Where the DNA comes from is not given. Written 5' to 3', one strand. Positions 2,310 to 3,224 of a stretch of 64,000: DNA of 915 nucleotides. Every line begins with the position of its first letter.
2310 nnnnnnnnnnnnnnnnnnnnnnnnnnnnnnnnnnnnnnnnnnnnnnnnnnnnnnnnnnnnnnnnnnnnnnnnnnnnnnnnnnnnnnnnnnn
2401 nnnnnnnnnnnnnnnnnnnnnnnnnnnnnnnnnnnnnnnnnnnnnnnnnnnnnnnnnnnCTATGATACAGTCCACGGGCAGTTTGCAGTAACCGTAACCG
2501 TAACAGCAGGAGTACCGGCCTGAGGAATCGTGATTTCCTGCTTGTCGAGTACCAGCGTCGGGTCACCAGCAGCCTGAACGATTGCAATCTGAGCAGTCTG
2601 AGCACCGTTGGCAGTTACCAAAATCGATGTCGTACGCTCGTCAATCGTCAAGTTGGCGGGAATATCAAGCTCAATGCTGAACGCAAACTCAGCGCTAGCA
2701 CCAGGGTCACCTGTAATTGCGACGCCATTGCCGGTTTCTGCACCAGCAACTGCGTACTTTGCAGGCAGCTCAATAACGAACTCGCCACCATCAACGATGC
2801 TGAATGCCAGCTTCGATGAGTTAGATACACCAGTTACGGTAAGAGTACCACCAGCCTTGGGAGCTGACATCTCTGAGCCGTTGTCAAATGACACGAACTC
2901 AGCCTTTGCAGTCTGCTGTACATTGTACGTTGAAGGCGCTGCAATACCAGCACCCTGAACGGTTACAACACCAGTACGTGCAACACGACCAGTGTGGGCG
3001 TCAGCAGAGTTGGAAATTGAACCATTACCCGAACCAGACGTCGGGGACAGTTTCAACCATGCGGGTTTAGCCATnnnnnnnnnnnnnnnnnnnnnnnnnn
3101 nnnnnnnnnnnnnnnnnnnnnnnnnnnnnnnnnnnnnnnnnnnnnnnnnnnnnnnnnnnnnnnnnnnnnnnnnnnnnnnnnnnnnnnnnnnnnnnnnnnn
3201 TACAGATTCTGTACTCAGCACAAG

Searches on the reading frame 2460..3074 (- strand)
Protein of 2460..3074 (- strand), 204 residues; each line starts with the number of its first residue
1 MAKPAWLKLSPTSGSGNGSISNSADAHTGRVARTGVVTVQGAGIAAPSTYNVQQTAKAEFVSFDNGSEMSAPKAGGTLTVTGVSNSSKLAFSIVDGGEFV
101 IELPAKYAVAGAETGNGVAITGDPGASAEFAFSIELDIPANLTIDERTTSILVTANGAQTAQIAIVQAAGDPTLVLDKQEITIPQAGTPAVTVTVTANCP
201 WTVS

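Call 3: search_protein_families(library=pfam, proteins=[window:2460-3074:-], max_evalue=1)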
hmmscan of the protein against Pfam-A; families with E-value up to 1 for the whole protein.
window:2460-3074:- (204 aa): 2 families
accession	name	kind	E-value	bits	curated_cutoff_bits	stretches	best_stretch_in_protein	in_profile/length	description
PF13004.13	BACON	-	2.4e-10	40.6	25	2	4-54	9-60/61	Putative binding domain, N-terminal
PF19190.6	BACON_2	-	0.00064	20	25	1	5-55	42-92/94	Viral BACON domain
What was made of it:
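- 2460..3074 (-): Gene for the 204-aa protein: the bare module. It consists of a plug (aa 1-56, DNA 2907-3074), a middle Ig-like domain (aa 57-168, 2571-2906) and a socket (aa 169-204, 2463-2570). Pfam BACON PF13004 matches aa 4-54 at E 2.4e-10 and 40.6 bits, above the gathering score of 25 (call 3).
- On BACON domain (Pfam PF13004 BACON / PF19190 viral BACON_2): The 204-aa protein matches PF13004 at 40.6 bits (gathering score 25), aa 4-54 (call 3).
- Pfam's short BACON model (61 positions) is almost fully covered by aa 4-54 (call 3).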

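Call 4: search_protein_families(library=phrogs, proteins=[window:2460-3074:-], max_evalue=0.01)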
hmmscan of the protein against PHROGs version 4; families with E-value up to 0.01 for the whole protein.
window:2460-3074:- (204 aa): 1 family
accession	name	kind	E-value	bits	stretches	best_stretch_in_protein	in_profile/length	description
phrog_20916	-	unknown function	0.0009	20.8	0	154-197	12-54/123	-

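Call 12: find_homologous_proteins(query=window:2460-3074:-)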
Query window:2460-3074:- (204 aa): 624 proteins with E <= 0.001 among 1288 candidates; the best 120 are listed.
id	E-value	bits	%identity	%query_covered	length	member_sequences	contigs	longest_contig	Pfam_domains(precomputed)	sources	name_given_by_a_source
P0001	1.0e-115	403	95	100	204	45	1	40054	PF13004.14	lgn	-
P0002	4.1e-114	397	93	100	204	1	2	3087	PF13004.14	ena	-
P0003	9.9e-112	390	91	100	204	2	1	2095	PF13004.14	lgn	-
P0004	9.6e-108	377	89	100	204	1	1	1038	-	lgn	-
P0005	2.4e-89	317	75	100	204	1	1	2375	PF13004.14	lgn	-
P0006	1.9e-75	271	68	100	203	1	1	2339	PF13004.14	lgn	-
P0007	9.5e-71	256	63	100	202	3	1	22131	PF19190.7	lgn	-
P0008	3.6e-70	254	64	100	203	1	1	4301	-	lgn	-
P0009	6.2e-70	253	64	100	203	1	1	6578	-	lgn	-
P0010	7.8e-70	253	62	100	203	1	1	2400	PF19190.7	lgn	-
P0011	1.3e-69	252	64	100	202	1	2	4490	-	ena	-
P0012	2.1e-69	252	66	100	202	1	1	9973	-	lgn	-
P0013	2.9e-69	251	66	100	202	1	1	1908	-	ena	-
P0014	3.4e-69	251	62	100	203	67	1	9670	PF19190.7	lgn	-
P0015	3.4e-69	251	64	100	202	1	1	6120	-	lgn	-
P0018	7.9e-69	250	65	100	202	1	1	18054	PF13004.14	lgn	-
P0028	6.0e-68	247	61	100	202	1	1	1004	PF19190.7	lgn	-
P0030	8.6e-68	246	63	100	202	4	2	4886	PF13004.14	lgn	-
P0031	9.5e-68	246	65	100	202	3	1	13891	PF13004.14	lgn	-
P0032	1.0e-67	246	63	100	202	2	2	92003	-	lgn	-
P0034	1.9e-67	245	64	100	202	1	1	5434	PF13004.14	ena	-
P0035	2.4e-67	245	62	100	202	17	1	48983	PF13004.14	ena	-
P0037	3.0e-67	245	62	100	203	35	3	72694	PF19190.7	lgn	-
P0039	3.5e-67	244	63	100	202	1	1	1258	PF19190.7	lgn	-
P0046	1.2e-66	243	63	100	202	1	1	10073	PF19190.7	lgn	-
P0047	1.3e-66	243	61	100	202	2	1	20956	PF19190.7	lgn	-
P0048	1.5e-66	242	62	100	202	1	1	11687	PF13004.14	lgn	-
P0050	1.9e-66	242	62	100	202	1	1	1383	PF19190.7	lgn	-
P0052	2.4e-66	242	61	100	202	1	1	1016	PF19190.7,PF13004.14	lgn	-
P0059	5.0e-66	241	62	100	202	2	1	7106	PF19190.7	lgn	-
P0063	6.0e-66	240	61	100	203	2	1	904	PF13004.14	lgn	-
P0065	6.6e-66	240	62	100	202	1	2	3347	PF19190.7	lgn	-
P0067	6.9e-66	240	62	100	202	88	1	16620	PF19190.7,PF13004.14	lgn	-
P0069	7.8e-66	240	63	100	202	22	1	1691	PF13004.14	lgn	-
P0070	8.6e-66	240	63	100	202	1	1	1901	PF13004.14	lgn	-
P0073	1.0e-65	240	62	99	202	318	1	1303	PF13004.14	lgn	-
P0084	3.2e-65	238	62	100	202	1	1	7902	PF13004.14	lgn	-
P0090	4.5e-65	238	61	100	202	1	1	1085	PF19190.7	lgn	-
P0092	6.1e-65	237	61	100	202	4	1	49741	PF19190.7,PF13004.14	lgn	-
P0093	6.2e-65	237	61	100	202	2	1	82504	-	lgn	-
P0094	7.0e-65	237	62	100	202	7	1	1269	PF19190.7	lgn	-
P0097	9.9e-65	236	61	100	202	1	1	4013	PF19190.7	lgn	-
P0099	1.0e-64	236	62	100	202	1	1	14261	PF19190.7,PF13004.14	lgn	-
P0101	1.1e-64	236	64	100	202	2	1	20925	PF19190.7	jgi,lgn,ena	-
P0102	1.1e-64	236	59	100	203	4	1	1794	PF19190.7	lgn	-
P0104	1.1e-64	236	62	100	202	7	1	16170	PF19190.7,PF13004.14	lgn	-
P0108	2.0e-64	235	61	100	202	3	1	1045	PF13004.14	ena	-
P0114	3.1e-64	235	60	100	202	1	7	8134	PF19190.7,PF13004.14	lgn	-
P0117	3.7e-64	235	59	100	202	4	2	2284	PF19190.7,PF13004.14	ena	-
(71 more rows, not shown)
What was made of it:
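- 2460..3074 (-): There are 624 homologous clusters, nearly all 201-205 aa (call 12).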

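Call 20: find_encoding_contigs(protein=P0032, flank=10000, max_places=2)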
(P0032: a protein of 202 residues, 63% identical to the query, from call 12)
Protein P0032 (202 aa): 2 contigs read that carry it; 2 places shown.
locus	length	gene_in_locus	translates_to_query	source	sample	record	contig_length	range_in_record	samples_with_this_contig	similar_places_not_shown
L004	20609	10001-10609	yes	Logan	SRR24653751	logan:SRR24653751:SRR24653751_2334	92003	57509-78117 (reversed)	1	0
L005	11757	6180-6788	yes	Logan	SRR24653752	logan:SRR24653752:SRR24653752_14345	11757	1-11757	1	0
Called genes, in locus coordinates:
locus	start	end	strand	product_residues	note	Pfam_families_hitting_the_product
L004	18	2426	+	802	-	PF16510:P22_portal (weak)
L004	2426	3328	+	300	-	-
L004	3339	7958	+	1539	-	-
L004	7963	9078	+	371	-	-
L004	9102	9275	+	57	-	-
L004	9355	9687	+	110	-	-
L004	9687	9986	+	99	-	-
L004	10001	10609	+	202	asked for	-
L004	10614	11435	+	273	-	-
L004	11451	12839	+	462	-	-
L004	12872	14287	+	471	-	PF13306:LRR_5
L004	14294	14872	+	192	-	-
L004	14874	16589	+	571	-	-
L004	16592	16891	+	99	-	-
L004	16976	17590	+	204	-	-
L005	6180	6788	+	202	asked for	-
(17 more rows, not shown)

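Call 21: find_encoding_contigs(protein=P0093, flank=10000, max_places=2)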
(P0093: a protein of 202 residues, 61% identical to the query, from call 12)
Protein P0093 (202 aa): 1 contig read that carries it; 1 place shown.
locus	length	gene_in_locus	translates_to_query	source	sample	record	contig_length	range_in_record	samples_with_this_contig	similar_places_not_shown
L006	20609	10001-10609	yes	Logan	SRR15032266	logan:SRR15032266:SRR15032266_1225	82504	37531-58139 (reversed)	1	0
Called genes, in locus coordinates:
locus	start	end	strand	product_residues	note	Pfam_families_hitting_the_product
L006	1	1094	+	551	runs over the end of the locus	-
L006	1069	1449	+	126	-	-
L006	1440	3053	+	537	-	-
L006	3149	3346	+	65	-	-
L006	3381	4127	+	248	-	-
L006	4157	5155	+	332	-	PF25209:Phage_capsid_4 (weak), PF13252:Phage_capsid_3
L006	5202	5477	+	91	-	-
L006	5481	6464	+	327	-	-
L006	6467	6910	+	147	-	-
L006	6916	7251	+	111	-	-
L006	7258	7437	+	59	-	-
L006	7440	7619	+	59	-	-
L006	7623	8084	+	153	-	-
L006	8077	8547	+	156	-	-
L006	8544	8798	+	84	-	-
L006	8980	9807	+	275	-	-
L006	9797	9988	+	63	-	-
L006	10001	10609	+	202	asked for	-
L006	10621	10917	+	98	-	-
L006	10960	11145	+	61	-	-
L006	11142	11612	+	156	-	-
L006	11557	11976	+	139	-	-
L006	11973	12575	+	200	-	PF01520:Amidase_3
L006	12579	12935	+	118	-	-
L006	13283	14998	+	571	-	-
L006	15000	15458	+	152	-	-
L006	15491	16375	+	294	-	-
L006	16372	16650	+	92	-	-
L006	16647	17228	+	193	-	-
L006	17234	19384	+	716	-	-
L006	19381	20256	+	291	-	PF19266:CIS_tube (faint)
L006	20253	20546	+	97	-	-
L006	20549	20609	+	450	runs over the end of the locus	-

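Call 25: predict_structure(alignment_id=A1)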
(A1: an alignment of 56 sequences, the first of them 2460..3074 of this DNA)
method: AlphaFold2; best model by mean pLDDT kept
length: 204 residues; sequences in the alignment: 56
mean_pLDDT: 94.7   pTM: 0.79
mean pLDDT of the five models: 94.7, 85.6, 84.9, 81.8, 81.2
residues with pLDDT >= 90: 193; 70-90: 10; 50-70: 1; < 50: 0
segments of 3 or more residues with pLDDT < 50: none
pLDDT, mean of each block of 10 residues (from residue 1): 87 93 96 94 94 95 96 96 97 93 94 95 95 97 96 96 97 96 92 96 94
secondary structure, 60 per line:
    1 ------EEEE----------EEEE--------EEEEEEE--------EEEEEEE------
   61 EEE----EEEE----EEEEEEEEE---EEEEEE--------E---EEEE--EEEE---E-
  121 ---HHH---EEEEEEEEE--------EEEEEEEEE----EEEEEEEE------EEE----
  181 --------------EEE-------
elements in order: E7-10 E21-24 E33-39 E48-54 E61-63 E68-71 E76-84 E88-93 E106-109 E112-115 E130-138 E147-155 E160-167 E174-176 E195-197
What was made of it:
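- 2460..3074 (-): AF2 gives pLDDT 94.7 and pTM 0.79 (call 25).
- The AF2 monomer is confident and compact (pLDDT 94.7, pTM 0.79, call 25).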

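Call 34: search_dna_similar(query=window:2460-3074:-, collection=phages, mode=protein, max_rows=30, max_evalue=0.001)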
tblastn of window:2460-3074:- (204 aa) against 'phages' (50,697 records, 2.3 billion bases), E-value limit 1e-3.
Records with a match: 8; places in all: 8; records where one place covers at least 80% of the query: 0.
Best place of each record, by identity: <60% 8.
By first word of the organism name: uncultured 4; Bacteriophage 2; phage 1; Phage 1.
By host as written in the record: - 7; bacteria 1.
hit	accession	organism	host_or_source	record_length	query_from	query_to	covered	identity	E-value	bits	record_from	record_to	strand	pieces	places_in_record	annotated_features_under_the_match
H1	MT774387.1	uncultured phage cr111_1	human feces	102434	49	204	76%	47.5%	1e-19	92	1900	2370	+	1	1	lipocalin-like protein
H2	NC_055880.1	uncultured phage cr111_1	human feces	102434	49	204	76%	47.5%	1e-19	92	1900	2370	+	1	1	lipocalin-like protein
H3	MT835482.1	Bacteriophage sp.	human fecal samples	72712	56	204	73%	48.0%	1e-24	105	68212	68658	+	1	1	record has no annotation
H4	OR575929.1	phage csAssE-Sib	human gut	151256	52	204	75%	43.6%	5e-20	93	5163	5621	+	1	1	glycosyl hydrolase family 5 protein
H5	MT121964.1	Phage DP SC_6_H4_2017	bacteria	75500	59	204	72%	44.2%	3e-18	87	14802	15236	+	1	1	none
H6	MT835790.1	Bacteriophage sp.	human fecal samples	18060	58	204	72%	42.6%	2e-16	82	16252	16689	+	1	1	record has no annotation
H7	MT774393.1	uncultured phage cr127_1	human feces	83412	49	202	75%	36.6%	2e-12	71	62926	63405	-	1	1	lipocalin-like protein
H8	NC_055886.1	uncultured phage cr127_1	human feces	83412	49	202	75%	36.6%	2e-12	71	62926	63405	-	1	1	lipocalin-like protein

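Call 35: get_annotated_region(hit=H1, flank=6000)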
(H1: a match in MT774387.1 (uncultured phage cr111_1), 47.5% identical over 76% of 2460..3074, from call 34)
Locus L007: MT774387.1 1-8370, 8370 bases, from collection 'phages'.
description: Uncultured phage cr111_1, complete genome.
organism: uncultured phage cr111_1 (NCBI taxid 2772071)
taxonomy: Viruses; Duplodnaviria; Heunggongvirae; Uroviricota; Caudoviricetes; Crassvirales; Steigviridae; Asinivirinae; Lahndsivirus; Lahndsivirus rarus
host: -; source: human feces; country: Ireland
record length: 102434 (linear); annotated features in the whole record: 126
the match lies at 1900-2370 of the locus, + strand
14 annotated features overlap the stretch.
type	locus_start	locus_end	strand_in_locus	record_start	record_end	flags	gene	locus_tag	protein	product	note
CDS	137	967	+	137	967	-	-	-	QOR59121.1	hypothetical protein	gp_23230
CDS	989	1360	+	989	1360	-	-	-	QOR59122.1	hypothetical protein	gp_23231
CDS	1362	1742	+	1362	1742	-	-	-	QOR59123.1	hypothetical protein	gp_23232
CDS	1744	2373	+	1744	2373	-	-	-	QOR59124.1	lipocalin-like protein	gp_23233; putative human gut microbiome secreted protein, lipocalin-like protein, BACON binding domain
CDS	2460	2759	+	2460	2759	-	-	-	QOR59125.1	hypothetical protein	gp_23234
CDS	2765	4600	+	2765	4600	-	-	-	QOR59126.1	hypothetical protein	gp_23235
CDS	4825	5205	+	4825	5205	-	-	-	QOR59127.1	lysis regulatory protein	gp_23236; Phage lysis regulatory protein [phiCrAss001]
CDS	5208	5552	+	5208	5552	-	-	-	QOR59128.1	hypothetical protein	gp_23237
CDS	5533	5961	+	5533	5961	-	-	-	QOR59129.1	putative transpeptidase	gp_23238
CDS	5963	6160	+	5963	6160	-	-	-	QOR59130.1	hypothetical protein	gp_23239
CDS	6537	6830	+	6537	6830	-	-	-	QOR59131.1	terminase small subunit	gp_23240; Excisionase, terminase small subunit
CDS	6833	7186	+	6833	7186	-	-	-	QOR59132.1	hypothetical protein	gp_23241; VOG3488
CDS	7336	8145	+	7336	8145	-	-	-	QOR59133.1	putative tail protein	gp_23242; putative tail protein [crAssphage_NC_024711]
CDS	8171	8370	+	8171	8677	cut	-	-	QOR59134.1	nuclear pore complex-like protein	gp_23243; similar to nuclear pore complex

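Call 36: get_annotated_region(hit=H4, flank=8000)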
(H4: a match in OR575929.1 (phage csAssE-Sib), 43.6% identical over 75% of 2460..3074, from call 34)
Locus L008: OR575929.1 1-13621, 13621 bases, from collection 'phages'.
description: Phage csAssE-Sib, complete genome.
organism: phage csAssE-Sib (NCBI taxid 3092639)
taxonomy: Viruses; Duplodnaviria; Heunggongvirae; Uroviricota; Caudoviricetes
host: -; source: human gut; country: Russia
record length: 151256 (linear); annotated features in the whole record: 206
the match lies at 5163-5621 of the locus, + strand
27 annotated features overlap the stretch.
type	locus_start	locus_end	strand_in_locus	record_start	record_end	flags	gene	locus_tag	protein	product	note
CDS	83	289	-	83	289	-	-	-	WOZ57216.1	hypothetical protein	-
CDS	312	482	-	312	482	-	-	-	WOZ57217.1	hypothetical protein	-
CDS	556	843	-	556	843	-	-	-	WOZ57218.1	hypothetical protein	-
CDS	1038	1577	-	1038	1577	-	-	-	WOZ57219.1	hypothetical protein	-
CDS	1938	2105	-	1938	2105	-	-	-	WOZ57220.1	hypothetical protein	-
CDS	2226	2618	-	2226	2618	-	-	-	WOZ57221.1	hypothetical protein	-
CDS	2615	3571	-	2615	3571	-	-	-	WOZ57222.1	phosphodiesterase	bifunctional oligoribonuclease and PAP phosphatase NrnA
CDS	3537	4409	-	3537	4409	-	-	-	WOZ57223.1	polynucleotide kinase, 3 phosphatase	Polynucleotide kinase, 3 phosphatase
CDS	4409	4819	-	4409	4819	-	-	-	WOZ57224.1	hypothetical protein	-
CDS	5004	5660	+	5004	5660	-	-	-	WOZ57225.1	glycosyl hydrolase family 5 protein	xyloglucanase; glycosyl hydrolase family 5 protein (Bacteroides xyloglucanase)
CDS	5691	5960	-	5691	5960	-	-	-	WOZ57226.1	putative DNA binding protein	-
CDS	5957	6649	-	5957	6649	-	-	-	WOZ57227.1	MmcB-like DNA repair protein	-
tRNA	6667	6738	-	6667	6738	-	-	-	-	tRNA-Cys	-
tRNA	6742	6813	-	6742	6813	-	-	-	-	tRNA-Arg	-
tRNA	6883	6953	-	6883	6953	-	-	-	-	tRNA-Gln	-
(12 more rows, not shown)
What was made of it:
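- Solitary family genes exist in some phages (call 36). They sometimes lie outside structural modules (cr111_1 near lysis genes, csAssE-Sib among replication genes; calls 35, 36).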

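Call 47: search_solved_structures(query=A1, max_evalue=1, show_alignments=3)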
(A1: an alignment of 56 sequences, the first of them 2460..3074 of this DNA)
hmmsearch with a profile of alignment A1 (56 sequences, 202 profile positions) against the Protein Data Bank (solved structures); distinct sequences matched with E-value up to 1: 1.
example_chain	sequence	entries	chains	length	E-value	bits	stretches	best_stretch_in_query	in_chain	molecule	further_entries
9s8x_A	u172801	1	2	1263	0.45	13.5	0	5-46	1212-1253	Sulfatase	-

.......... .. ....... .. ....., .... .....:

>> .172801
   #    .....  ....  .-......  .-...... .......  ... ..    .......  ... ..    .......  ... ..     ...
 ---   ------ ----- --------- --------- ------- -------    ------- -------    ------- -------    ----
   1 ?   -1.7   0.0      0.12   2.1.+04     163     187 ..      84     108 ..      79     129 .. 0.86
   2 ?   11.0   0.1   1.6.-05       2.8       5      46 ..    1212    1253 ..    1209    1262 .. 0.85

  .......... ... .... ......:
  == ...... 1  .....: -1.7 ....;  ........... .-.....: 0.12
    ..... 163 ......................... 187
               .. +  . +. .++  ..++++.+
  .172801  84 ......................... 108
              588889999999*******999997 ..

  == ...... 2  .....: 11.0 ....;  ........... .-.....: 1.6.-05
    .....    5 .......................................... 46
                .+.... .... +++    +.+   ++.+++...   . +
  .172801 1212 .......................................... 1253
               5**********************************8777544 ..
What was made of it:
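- On Hoc-like capsid decoration proteins: Pfam, PHROGs and PDB gave no Hoc-like match (calls 3, 4, 47).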
